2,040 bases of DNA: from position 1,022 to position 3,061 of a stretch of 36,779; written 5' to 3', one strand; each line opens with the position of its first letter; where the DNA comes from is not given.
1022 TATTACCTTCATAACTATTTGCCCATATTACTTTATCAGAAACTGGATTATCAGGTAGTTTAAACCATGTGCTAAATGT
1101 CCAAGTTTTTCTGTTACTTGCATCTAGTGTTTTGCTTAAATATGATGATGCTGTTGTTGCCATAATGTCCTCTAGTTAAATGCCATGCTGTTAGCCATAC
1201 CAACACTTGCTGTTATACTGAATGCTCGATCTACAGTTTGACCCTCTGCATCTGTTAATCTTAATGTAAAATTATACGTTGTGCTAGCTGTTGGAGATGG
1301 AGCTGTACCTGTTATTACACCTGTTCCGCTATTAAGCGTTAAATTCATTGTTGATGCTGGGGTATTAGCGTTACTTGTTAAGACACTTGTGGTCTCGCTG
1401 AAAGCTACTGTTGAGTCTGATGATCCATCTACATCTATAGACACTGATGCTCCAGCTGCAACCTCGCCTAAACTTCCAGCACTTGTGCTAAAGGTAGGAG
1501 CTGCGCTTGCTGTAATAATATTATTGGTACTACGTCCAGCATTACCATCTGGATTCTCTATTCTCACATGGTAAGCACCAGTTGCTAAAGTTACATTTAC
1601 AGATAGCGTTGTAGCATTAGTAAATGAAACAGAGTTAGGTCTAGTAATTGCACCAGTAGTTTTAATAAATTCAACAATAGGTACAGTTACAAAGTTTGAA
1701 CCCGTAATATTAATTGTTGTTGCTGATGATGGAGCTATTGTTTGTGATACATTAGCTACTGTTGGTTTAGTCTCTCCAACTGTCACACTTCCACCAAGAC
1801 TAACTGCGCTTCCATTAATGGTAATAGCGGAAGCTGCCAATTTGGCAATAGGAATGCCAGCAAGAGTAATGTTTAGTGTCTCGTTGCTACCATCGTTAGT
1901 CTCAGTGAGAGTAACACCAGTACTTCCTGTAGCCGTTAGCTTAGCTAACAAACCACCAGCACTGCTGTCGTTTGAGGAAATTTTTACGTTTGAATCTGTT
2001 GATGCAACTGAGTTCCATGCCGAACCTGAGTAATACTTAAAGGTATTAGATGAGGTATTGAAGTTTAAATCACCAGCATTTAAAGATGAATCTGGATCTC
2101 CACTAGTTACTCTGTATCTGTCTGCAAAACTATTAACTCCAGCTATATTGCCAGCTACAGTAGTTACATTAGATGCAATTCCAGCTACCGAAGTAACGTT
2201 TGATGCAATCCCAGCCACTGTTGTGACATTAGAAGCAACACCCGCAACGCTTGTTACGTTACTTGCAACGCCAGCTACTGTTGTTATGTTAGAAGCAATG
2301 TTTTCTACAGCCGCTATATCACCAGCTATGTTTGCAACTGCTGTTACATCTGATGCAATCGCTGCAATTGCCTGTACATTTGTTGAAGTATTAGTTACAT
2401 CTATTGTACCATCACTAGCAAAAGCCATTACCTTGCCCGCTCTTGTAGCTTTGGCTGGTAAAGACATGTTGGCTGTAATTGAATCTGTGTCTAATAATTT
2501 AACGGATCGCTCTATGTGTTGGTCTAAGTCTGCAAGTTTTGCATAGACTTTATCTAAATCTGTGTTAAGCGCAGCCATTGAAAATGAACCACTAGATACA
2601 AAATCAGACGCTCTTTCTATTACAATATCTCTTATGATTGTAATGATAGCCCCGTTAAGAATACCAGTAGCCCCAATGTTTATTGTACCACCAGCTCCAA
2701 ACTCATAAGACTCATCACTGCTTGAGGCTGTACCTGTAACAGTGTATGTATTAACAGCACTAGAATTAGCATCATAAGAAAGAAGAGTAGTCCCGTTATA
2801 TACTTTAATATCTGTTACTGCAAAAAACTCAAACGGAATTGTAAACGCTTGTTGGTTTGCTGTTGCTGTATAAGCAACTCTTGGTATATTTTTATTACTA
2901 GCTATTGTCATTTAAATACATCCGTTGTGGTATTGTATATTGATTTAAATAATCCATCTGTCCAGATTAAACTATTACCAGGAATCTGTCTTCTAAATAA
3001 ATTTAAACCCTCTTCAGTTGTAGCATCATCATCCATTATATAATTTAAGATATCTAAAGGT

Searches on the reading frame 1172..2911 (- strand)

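Call 6: search_protein_families(library=pfam, proteins=[window:1172-2911:-], max_evalue=1)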
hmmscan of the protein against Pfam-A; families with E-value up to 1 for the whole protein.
window:1172-2911:- (579 aa): 2 families
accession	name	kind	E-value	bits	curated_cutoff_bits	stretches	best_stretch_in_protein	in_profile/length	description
PF05345.18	He_PIG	-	1.2e-06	29.3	24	1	481-567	10-94/96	Putative Ig domain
PF21808.2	Dynamin-like_hel_bact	-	0.16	11.5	28.3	1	174-242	215-290/373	Bacterial dynamin-like protein, helical domain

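Call 7: search_protein_families(library=phrogs, proteins=[window:1172-2911:-], max_evalue=1)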
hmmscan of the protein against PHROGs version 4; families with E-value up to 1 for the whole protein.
window:1172-2911:- (579 aa): 3 families
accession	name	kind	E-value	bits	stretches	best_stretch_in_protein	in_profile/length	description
phrog_21412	-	tail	4.1e-21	75.5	1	151-330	588-776/1452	tail fiber protein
phrog_13518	-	unknown function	8.7e-13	48.2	1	250-318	560-630/1230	-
phrog_1147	-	unknown function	0.1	13.8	1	64-95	50-81/84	-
